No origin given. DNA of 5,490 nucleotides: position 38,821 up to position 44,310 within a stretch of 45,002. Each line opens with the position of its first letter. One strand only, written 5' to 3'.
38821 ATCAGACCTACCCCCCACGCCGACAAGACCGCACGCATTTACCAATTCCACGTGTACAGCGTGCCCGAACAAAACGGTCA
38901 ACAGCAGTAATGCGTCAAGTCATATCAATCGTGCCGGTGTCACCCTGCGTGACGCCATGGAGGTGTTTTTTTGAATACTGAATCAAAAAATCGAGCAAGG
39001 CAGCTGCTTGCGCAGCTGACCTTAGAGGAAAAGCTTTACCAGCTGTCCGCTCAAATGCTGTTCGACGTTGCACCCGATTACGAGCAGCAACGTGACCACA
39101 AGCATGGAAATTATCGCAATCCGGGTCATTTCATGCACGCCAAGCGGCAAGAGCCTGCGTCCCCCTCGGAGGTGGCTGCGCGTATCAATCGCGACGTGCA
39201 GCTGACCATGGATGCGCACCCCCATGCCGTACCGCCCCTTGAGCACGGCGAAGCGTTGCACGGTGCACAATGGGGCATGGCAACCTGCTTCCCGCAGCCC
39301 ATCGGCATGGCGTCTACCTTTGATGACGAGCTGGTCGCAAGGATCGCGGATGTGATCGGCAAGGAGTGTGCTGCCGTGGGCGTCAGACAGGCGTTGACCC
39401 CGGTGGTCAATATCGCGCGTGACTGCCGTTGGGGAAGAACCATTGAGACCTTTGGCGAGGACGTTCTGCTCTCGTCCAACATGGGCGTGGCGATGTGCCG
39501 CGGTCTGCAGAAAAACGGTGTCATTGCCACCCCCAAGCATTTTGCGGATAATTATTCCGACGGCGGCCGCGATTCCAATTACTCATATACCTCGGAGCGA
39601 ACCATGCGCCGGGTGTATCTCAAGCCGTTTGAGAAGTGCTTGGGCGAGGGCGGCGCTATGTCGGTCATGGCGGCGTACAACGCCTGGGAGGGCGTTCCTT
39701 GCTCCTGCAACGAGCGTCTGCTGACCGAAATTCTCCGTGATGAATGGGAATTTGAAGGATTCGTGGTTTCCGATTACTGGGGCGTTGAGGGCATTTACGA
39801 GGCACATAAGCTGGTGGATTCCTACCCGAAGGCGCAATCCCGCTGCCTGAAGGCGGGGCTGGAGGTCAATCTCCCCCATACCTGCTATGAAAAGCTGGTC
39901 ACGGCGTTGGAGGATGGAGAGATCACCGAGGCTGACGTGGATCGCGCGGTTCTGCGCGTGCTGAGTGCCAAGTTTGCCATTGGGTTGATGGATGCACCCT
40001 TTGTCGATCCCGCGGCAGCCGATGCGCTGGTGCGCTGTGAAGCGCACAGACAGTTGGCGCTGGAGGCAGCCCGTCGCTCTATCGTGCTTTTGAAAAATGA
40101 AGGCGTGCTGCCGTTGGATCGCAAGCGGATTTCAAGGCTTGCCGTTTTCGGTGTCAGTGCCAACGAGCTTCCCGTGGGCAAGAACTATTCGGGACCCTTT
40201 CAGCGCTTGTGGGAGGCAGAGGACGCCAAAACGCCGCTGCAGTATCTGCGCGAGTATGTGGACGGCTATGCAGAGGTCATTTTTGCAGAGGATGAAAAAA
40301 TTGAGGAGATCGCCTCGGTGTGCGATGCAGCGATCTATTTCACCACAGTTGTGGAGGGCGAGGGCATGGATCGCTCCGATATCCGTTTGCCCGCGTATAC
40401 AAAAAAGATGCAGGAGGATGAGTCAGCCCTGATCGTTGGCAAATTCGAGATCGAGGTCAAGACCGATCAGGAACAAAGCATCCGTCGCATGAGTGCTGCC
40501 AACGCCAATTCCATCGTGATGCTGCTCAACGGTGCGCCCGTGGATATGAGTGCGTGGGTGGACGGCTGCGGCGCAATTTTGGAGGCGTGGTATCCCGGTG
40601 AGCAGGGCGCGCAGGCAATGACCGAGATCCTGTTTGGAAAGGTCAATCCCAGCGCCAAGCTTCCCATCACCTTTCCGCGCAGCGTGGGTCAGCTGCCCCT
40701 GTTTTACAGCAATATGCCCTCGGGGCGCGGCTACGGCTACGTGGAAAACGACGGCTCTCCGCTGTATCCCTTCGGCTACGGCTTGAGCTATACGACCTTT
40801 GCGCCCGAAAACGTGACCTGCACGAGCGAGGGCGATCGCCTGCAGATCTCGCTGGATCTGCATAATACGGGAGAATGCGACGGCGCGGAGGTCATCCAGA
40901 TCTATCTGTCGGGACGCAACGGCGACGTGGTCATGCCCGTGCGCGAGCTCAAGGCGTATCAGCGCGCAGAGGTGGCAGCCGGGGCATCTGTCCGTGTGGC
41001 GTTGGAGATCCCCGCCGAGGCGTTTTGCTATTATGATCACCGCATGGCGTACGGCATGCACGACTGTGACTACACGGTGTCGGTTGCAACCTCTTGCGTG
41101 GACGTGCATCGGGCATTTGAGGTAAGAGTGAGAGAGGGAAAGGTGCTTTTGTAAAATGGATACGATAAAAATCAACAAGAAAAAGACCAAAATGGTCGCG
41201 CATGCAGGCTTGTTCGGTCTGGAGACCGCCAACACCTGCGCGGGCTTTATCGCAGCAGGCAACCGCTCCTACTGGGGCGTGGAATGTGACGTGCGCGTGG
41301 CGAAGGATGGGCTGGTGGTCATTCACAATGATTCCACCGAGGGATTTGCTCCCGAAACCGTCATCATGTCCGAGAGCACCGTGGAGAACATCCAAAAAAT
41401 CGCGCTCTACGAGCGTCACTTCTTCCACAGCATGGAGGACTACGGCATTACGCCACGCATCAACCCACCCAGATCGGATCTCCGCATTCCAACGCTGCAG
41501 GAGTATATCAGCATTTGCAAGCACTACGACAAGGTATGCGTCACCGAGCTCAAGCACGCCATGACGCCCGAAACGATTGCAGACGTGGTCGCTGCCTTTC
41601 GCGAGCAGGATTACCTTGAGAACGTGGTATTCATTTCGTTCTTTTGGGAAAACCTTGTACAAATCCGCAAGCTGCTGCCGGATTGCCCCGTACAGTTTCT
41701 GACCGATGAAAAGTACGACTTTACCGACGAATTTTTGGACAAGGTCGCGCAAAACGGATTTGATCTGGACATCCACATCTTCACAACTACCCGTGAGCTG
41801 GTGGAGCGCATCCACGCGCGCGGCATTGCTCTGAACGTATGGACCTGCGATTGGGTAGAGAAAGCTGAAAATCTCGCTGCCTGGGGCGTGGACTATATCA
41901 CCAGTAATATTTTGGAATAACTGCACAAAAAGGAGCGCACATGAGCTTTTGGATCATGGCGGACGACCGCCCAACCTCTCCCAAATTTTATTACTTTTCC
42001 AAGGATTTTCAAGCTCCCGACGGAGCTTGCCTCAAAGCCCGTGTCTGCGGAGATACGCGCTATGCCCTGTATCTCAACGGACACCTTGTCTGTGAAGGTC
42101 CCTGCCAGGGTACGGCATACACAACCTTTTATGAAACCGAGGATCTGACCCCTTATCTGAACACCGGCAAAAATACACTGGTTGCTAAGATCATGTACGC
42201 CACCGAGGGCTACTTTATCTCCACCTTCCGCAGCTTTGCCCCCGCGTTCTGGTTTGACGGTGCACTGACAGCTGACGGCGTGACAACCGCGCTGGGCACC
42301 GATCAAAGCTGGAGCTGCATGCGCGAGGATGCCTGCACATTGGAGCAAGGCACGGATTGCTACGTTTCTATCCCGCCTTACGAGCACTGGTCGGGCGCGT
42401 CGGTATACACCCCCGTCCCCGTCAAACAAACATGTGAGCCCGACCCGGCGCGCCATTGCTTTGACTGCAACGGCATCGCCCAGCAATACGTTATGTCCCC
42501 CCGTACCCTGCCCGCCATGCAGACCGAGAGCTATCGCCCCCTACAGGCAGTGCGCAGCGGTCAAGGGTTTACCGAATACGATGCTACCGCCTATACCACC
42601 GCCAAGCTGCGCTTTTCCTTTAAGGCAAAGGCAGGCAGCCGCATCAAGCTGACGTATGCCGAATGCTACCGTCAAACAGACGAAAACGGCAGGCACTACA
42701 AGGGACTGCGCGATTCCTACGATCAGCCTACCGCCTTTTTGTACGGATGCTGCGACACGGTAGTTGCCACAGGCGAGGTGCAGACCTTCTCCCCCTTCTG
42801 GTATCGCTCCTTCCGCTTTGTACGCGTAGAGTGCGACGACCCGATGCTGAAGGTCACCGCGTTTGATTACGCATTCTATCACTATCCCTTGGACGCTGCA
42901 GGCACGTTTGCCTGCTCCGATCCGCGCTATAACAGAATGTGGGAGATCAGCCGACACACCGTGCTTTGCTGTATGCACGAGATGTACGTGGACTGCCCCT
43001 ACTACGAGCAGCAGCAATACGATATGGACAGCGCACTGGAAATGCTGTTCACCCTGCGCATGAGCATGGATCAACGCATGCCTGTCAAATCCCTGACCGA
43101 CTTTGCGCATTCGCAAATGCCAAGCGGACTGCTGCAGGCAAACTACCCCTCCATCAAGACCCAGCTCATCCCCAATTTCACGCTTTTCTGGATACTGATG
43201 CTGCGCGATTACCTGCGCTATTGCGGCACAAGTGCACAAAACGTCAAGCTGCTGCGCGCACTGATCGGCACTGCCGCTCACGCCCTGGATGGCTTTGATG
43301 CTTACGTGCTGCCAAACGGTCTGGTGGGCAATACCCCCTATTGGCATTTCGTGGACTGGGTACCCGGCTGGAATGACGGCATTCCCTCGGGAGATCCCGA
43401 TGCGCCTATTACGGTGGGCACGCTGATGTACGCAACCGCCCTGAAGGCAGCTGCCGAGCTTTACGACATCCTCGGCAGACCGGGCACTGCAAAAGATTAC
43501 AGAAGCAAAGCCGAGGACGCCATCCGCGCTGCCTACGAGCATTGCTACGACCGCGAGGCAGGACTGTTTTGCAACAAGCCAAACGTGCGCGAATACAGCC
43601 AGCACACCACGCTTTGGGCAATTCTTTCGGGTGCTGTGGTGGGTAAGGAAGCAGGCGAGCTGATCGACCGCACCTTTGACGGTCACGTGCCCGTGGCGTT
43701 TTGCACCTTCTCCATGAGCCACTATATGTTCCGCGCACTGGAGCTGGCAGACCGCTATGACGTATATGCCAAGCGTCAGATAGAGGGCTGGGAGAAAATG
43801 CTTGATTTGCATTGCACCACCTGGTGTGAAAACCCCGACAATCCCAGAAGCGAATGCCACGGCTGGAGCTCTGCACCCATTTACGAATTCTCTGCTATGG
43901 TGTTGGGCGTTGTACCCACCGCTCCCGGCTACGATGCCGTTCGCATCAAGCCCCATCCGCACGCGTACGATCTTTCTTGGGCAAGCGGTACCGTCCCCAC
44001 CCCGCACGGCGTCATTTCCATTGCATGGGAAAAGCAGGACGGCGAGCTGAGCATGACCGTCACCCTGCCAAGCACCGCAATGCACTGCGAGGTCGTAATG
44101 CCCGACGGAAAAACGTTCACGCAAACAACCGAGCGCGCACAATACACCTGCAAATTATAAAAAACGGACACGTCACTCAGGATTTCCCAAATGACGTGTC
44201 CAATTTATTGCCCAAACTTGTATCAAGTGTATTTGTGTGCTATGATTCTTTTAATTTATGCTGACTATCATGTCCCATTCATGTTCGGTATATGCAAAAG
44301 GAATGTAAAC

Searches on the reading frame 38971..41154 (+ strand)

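Call 61: search_protein_families(library=pfam, proteins=[window:38971-41154:+], max_evalue=0.001)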
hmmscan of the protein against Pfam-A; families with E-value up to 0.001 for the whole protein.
window:38971-41154:+ (727 aa): 3 families
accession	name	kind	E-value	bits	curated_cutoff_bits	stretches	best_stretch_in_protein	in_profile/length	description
PF00933.27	Glyco_hydro_3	-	9.6e-62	209.7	27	1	17-332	1-315/316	Glycosyl hydrolase family 3 N terminal domain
PF01915.27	Glyco_hydro_3_C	-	4.3e-47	161.1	31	1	371-607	1-200/200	Glycosyl hydrolase family 3 C-terminal domain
PF14310.12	Fn3-like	-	3.4e-13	49.9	25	1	640-708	1-70/71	Fibronectin type III-like domain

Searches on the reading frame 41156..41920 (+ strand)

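Call 61: search_protein_families(library=pfam, proteins=[window:41156-41920:+], max_evalue=0.001)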
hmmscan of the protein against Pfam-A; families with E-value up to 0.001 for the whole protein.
window:41156-41920:+ (254 aa): 1 family
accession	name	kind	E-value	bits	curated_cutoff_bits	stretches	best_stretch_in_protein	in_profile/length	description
PF03009.23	GDPD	-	1.2e-21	78.4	23.6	1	16-250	1-239/244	Glycerophosphoryl diester phosphodiesterase family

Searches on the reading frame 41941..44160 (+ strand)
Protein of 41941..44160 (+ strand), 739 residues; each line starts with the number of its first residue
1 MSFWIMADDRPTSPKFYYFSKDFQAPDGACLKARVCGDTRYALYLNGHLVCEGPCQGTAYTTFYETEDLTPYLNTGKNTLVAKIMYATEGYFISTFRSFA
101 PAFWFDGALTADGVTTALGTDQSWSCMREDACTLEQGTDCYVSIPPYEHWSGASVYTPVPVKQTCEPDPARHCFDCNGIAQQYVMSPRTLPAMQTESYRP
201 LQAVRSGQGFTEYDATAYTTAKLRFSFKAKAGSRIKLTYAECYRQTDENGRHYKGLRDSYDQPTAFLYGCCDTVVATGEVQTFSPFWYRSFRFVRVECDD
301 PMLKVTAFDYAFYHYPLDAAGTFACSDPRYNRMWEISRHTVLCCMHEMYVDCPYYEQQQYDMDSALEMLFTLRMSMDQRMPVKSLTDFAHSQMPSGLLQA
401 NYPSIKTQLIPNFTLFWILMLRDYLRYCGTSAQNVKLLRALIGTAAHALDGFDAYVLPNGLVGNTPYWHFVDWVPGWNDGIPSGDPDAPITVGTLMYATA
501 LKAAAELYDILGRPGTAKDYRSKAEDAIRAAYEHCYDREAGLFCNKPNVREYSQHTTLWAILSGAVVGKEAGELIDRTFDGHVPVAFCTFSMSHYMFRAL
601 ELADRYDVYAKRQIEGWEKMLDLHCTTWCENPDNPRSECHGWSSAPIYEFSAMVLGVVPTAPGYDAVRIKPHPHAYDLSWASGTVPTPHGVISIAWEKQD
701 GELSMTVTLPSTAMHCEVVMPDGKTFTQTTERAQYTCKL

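Call 61: search_protein_families(library=pfam, proteins=[window:41941-44160:+], max_evalue=0.001)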
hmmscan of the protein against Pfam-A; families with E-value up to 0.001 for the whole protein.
window:41941-44160:+ (739 aa): 3 families
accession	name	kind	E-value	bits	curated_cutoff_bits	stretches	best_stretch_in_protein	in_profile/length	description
PF17389.8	Bac_rhamnosid6H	-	7.4e-23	81.8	24.5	1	319-647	2-332/339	Bacterial alpha-L-rhamnosidase 6 hairpin glycosidase domain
PF17390.7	Bac_rhamnosid_C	-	2e-13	50.4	22.1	1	656-727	1-70/78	Bacterial alpha-L-rhamnosidase C-terminal domain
PF05592.18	Bac_rhamnosid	-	0.00053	20.3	22.2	0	220-297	17-85/102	Bacterial alpha-L-rhamnosidase concanavalin-like domain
